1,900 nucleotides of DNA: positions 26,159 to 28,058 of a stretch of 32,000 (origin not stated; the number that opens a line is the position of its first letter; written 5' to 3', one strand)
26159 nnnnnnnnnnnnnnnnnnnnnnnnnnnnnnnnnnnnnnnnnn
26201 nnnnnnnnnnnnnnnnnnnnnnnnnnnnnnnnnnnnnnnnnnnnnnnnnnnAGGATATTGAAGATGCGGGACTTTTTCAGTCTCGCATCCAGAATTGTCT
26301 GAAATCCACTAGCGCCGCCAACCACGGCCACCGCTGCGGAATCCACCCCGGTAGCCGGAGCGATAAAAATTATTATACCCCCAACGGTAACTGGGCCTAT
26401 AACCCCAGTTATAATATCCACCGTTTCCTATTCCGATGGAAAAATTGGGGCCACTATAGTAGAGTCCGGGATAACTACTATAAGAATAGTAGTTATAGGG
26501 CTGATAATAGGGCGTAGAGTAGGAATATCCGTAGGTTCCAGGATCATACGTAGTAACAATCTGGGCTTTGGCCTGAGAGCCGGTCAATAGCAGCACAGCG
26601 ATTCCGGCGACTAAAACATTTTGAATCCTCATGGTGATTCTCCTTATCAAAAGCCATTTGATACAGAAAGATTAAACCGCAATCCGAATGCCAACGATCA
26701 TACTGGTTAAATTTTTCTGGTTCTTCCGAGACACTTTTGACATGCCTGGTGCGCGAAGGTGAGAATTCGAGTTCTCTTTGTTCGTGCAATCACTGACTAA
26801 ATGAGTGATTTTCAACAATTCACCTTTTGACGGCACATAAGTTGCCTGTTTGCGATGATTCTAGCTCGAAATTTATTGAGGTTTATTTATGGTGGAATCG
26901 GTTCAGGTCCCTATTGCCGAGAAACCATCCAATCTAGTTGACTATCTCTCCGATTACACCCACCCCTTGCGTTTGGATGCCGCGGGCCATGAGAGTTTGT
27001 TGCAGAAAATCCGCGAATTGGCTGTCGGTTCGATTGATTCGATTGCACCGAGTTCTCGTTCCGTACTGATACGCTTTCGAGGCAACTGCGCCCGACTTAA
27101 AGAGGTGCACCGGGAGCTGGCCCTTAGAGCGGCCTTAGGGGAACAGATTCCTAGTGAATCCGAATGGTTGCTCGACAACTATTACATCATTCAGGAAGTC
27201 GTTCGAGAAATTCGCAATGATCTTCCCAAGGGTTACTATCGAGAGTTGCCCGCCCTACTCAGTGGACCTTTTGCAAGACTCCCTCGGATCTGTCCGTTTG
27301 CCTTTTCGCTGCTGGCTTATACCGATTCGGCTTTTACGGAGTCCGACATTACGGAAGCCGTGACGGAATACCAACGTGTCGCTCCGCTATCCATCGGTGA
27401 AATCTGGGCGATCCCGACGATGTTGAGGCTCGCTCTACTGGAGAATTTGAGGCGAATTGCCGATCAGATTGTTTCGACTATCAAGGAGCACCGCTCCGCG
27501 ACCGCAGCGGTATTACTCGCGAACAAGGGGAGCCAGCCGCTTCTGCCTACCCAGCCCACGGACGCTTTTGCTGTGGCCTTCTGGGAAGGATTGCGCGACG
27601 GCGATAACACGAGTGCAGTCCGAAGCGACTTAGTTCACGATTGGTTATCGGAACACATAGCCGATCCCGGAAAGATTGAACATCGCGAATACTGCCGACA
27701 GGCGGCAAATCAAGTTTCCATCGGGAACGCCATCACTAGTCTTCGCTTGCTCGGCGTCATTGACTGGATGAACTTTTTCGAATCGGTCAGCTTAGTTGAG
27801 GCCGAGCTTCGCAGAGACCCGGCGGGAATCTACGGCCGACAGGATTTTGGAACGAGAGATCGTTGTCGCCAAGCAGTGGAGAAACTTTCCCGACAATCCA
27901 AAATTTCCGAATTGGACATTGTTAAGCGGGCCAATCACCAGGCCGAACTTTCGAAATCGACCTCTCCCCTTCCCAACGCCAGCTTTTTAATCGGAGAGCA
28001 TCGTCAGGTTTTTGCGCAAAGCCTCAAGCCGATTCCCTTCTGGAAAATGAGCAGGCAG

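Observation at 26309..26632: Secreted 84-aa Tyr/Gly-rich prion-like low-complexity protein with an RGG-type tail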

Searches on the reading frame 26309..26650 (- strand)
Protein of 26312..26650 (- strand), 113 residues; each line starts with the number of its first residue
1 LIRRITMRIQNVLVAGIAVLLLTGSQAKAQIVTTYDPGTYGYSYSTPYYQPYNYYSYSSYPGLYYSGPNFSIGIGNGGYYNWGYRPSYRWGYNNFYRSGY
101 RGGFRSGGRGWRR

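Call 7: search_protein_families(library=pfam, proteins=[window:26309-26632:-], max_evalue=1)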
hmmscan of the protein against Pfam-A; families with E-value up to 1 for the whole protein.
window:26309-26632:- (107 aa): 2 families
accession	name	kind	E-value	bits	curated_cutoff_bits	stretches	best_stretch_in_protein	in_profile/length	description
PF05416.18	Peptidase_C37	-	0.043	12.8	20.2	1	1-38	473-509/535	Southampton virus-type processing peptidase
PF13605.11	DUF4141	-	0.22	11.4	30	1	11-32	6-26/53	Domain of unknown function (DUF4141)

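Call 8: search_protein_families(library=ncbifam, proteins=[window:26309-26632:-], max_evalue=10)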
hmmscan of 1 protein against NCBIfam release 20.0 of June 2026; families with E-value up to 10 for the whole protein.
window:26309-26632:- (107 aa): 0 families

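Call 9: find_homologous_proteins(query=window:26309-26632:-, max_evalue=0.01)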
Query window:26309-26632:- (107 aa): 1 proteins with E <= 0.01 among 3 candidates.
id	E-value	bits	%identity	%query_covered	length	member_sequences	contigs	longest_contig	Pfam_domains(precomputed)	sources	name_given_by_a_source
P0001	2.1e-63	230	100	100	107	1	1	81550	-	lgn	-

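Call 13: find_encoding_contigs(protein=P0001, flank=10000, max_places=5)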
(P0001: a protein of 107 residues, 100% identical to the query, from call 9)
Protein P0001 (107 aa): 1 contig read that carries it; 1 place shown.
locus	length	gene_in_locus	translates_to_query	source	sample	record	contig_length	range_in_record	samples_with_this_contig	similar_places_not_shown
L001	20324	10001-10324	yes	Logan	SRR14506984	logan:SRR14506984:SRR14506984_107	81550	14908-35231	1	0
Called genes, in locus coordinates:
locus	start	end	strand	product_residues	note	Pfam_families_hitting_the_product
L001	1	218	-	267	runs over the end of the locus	PF00561:Abhydrolase_1, PF00975:Thioesterase (weak), PF03096:Ndr, PF12146:Hydrolase_4, PF12697:Abhydrolase_6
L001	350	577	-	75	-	-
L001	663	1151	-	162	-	PF00210:Ferritin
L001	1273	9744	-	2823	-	PF10091:Glycoamylase, PF06165:GH94_b-supersand, PF17167:Glyco_hydro_94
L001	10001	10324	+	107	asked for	-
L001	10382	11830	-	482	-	PF00072:Response_reg, PF00158:Sigma54_activat, PF14532:Sigma54_activ_2, PF07728:AAA_5, PF25601:AAA_lid_14, PF02954:HTH_8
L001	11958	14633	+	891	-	PF05227:CHASE3, PF08448:PAS_4, PF08448:PAS_4, PF00989:PAS, PF08448:PAS_4, PF08447:PAS_3, PF00512:HisKA, PF02518:HATPase_c, +3 more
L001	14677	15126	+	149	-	PF00072:Response_reg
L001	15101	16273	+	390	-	PF00072:Response_reg, PF00512:HisKA, PF02518:HATPase_c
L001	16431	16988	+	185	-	-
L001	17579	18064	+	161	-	PF09537:DUF2383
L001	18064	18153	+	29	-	-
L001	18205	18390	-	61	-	-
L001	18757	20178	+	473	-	PF02129:Peptidase_S15 (weak), PF00561:Abhydrolase_1, PF01738:DLH (weak), PF00326:Peptidase_S9 (faint), PF12146:Hydrolase_4, PF08840:BAAT_C (weak)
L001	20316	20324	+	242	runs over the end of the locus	-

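Call 17: search_protein_representatives(protein=window:26309-26632:-)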
Query: 107 residues. Proteins with E-value up to 0.001 (for the whole library): 3; up to 1e-10: 1; up to 1e-30: 1. The best 3 are listed.
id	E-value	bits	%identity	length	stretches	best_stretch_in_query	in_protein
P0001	6.6e-64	229.5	100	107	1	1-107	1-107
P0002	2.3e-06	43.8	27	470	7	18-90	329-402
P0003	3.2e-04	36.9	29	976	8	4-51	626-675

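Call 23: find_homologous_proteins(query=A1, max_evalue=10)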
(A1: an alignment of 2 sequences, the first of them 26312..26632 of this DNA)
Query A1 (2 sequences) (107 aa, profile of the alignment): 2 proteins with E <= 10 among 406 candidates.
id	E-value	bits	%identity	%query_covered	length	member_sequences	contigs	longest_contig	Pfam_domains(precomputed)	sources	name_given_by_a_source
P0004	2.0e-51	191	38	42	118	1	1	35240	-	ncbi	-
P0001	1.2e-43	166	100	100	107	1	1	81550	-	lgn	-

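Call 36: predict_structure(alignment_id=A1)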
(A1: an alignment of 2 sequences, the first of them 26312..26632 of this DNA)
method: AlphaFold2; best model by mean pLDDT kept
length: 107 residues; sequences in the alignment: 2
mean_pLDDT: 45.5   pTM: 0.17
mean pLDDT of the five models: 45.5, 45.0, 44.8, 39.1, 36.7
residues with pLDDT >= 90: 0; 70-90: 2; 50-70: 24; < 50: 81
segments of 3 or more residues with pLDDT < 50: 22-24, 28-30, 33-98, 100-107
pLDDT, mean of each block of 10 residues (from residue 1): 66 63 48 45 36 37 38 40 39 42 47
secondary structure, 60 per line:
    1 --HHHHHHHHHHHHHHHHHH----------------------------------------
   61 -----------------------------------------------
elements in order: H3-20

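Call 52: list_cluster_members(proteins=[P0001, P0004])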
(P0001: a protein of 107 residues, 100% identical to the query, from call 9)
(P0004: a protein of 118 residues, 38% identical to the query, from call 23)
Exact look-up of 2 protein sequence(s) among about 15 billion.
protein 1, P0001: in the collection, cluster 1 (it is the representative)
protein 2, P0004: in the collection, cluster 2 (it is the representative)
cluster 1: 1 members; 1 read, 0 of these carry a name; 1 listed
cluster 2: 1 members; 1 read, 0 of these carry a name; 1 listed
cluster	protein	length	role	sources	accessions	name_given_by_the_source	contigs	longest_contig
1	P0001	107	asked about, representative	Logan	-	-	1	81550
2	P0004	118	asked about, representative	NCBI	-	-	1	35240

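Call 53: list_cluster_members(proteins=[window:26312-26650:-, window:26312-26596:-])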
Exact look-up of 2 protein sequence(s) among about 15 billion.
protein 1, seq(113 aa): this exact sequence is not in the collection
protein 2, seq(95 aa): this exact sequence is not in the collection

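Call 57: search_protein_families(library=pfam, proteins=[L001:663-1151:-, L001:350-577:-], max_evalue=0.01)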
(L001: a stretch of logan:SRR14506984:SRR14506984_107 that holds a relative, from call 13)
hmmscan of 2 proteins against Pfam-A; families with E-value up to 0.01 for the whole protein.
L001:663-1151:- (162 aa): 1 family
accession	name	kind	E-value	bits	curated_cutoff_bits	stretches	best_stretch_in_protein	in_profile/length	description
PF00210.30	Ferritin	-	8.9e-28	97.4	24.5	1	22-160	1-135/142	Ferritin-like domain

L001:350-577:- (75 aa): 2 families
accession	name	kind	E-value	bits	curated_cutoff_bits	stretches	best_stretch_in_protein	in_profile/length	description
PF12732.12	YtxH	-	6.7e-06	26.9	37.5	1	3-49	25-71/71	YtxH-like protein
PF01442.23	Apolipoprotein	-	0.00018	21.7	90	1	5-68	123-183/190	Apolipoprotein A1/A4/E domain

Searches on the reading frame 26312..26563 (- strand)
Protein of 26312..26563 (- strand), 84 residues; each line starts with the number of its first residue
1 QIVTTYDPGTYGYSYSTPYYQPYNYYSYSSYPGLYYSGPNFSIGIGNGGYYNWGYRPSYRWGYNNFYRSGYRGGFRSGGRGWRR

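Call 54: search_solved_structures(query=window:26312-26563:-, max_evalue=10, show_alignments=3)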
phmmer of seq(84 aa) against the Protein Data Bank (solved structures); distinct sequences matched with E-value up to 10: 0.

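Call 55: search_protein_families(library=pfam, proteins=[window:26312-26563:-], max_evalue=10)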
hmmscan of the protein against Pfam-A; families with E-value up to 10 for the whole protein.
seq(84 aa): 0 families

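Call 66: search_dna_similar(query=window:26312-26563:-, collection=plasmids, mode=protein, max_evalue=1, max_rows=10)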
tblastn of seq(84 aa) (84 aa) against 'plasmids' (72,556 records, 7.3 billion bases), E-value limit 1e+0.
No match.

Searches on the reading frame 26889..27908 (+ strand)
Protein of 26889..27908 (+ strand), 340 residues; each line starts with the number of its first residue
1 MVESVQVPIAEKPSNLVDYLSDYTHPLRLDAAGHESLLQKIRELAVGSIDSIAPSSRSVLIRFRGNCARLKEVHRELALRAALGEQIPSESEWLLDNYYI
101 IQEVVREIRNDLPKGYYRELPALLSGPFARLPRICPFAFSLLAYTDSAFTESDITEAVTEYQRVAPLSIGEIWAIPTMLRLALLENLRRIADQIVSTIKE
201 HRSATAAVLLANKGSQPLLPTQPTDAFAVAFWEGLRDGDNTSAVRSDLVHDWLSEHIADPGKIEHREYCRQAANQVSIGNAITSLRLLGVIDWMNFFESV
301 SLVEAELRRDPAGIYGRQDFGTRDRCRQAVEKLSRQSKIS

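Call 24: find_related_loci(query=window:26889-27908:+, collection=metagenome_contigs, flank=4000)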
Query window:26889-27908:+ (340 aa) in metagenome_contigs; peptide patterns used: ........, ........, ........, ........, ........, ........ (x = any residue, [..] = any of these).
104 stretches matched a pattern; 13 encode a relative of the query (tblastn E <= 1e-3); 13 distinct loci.
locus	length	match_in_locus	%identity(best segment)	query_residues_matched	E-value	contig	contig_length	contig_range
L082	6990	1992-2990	37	20-338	6e-56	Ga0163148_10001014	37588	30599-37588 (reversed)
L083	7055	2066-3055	37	26-338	4e-55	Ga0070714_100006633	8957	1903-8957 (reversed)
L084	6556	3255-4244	38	26-338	2e-52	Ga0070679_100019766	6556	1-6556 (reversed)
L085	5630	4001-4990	38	26-338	2e-52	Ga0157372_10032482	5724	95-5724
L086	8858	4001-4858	34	70-340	5e-43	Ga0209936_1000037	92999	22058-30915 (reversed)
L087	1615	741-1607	36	21-289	7e-38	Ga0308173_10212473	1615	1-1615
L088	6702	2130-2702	34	91-340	1e-36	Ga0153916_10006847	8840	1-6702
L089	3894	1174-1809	33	70-338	5e-36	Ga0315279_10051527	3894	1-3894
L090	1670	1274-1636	44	70-187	1e-26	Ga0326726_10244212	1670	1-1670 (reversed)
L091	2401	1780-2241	36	70-210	6e-26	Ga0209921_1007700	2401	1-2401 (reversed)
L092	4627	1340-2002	31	56-338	4e-23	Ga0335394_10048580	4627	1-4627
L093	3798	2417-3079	31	56-338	4e-23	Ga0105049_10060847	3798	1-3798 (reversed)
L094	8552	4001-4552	41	92-337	3e-14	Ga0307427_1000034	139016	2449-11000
